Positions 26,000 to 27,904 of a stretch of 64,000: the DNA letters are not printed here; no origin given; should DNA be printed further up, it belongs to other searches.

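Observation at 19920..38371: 18-kb one-strand gene train: thiamine-pyrimidine salvage genes run straight into an uncharacterised B12 / CoA / amidohydrolase module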

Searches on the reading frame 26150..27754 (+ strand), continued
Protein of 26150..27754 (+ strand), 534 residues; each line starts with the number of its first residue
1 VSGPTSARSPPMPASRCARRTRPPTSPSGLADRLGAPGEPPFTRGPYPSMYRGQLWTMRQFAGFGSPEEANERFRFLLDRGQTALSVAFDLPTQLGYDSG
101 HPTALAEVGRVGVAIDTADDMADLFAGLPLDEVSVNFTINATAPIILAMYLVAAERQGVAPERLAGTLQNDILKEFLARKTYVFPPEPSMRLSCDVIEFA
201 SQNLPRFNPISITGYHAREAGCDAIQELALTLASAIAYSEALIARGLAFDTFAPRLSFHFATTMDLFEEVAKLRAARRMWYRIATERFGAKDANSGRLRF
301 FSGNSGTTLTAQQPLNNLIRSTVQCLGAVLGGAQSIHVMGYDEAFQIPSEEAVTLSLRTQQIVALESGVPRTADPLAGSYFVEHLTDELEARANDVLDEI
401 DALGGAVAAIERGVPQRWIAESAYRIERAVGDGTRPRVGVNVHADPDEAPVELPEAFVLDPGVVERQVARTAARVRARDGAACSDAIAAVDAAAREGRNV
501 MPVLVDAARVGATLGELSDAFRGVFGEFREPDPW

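Call 35: search_solved_structures(query=L002:10001-11599:+, max_evalue=1e-60, show_alignments=5)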
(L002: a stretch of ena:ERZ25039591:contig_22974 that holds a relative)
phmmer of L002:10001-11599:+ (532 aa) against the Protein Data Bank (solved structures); distinct sequences matched with E-value up to 1e-60: 9.
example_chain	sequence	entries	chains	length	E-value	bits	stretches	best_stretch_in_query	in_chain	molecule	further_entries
4r3u_A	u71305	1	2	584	7.6e-156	523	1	11-529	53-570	2-hydroxyisobutyryl-CoA mutase large subunit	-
8gju_J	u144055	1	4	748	5.8e-135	454.1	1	9-527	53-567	Methylmalonyl-CoA mutase, mitochondrial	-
2xij_A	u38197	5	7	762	6.1e-135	454.1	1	9-527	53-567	METHYLMALONYL-COA MUTASE, MITOCHONDRIAL | Methylmalonyl-CoA mutase, mitochondrial precursor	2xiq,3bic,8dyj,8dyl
6oxc_A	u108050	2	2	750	2.9e-127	428.8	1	9-527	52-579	Methylmalonyl-CoA mutase large subunit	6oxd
5req_A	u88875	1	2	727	2.2e-125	422.6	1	13-526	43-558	PROTEIN (METHYLMALONYL-COA MUTASE ALPHA-SUBUNIT)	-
1req_A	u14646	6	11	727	5.7e-125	421.2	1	13-526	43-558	METHYLMALONYL-COA MUTASE | PROTEIN (METHYLMALONYL-COA MUTASE)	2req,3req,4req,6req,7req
1e1c_A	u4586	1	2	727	1.4e-123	416.6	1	13-526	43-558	METHYLMALONYL-COA MUTASE ALPHA CHAIN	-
8ssl_A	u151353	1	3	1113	2.9e-69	237.4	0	162-528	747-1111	Fused isobutyryl-CoA mutase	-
4xc6_A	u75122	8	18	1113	2.9e-69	237.4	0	162-528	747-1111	Isobutyryl-CoA mutase fused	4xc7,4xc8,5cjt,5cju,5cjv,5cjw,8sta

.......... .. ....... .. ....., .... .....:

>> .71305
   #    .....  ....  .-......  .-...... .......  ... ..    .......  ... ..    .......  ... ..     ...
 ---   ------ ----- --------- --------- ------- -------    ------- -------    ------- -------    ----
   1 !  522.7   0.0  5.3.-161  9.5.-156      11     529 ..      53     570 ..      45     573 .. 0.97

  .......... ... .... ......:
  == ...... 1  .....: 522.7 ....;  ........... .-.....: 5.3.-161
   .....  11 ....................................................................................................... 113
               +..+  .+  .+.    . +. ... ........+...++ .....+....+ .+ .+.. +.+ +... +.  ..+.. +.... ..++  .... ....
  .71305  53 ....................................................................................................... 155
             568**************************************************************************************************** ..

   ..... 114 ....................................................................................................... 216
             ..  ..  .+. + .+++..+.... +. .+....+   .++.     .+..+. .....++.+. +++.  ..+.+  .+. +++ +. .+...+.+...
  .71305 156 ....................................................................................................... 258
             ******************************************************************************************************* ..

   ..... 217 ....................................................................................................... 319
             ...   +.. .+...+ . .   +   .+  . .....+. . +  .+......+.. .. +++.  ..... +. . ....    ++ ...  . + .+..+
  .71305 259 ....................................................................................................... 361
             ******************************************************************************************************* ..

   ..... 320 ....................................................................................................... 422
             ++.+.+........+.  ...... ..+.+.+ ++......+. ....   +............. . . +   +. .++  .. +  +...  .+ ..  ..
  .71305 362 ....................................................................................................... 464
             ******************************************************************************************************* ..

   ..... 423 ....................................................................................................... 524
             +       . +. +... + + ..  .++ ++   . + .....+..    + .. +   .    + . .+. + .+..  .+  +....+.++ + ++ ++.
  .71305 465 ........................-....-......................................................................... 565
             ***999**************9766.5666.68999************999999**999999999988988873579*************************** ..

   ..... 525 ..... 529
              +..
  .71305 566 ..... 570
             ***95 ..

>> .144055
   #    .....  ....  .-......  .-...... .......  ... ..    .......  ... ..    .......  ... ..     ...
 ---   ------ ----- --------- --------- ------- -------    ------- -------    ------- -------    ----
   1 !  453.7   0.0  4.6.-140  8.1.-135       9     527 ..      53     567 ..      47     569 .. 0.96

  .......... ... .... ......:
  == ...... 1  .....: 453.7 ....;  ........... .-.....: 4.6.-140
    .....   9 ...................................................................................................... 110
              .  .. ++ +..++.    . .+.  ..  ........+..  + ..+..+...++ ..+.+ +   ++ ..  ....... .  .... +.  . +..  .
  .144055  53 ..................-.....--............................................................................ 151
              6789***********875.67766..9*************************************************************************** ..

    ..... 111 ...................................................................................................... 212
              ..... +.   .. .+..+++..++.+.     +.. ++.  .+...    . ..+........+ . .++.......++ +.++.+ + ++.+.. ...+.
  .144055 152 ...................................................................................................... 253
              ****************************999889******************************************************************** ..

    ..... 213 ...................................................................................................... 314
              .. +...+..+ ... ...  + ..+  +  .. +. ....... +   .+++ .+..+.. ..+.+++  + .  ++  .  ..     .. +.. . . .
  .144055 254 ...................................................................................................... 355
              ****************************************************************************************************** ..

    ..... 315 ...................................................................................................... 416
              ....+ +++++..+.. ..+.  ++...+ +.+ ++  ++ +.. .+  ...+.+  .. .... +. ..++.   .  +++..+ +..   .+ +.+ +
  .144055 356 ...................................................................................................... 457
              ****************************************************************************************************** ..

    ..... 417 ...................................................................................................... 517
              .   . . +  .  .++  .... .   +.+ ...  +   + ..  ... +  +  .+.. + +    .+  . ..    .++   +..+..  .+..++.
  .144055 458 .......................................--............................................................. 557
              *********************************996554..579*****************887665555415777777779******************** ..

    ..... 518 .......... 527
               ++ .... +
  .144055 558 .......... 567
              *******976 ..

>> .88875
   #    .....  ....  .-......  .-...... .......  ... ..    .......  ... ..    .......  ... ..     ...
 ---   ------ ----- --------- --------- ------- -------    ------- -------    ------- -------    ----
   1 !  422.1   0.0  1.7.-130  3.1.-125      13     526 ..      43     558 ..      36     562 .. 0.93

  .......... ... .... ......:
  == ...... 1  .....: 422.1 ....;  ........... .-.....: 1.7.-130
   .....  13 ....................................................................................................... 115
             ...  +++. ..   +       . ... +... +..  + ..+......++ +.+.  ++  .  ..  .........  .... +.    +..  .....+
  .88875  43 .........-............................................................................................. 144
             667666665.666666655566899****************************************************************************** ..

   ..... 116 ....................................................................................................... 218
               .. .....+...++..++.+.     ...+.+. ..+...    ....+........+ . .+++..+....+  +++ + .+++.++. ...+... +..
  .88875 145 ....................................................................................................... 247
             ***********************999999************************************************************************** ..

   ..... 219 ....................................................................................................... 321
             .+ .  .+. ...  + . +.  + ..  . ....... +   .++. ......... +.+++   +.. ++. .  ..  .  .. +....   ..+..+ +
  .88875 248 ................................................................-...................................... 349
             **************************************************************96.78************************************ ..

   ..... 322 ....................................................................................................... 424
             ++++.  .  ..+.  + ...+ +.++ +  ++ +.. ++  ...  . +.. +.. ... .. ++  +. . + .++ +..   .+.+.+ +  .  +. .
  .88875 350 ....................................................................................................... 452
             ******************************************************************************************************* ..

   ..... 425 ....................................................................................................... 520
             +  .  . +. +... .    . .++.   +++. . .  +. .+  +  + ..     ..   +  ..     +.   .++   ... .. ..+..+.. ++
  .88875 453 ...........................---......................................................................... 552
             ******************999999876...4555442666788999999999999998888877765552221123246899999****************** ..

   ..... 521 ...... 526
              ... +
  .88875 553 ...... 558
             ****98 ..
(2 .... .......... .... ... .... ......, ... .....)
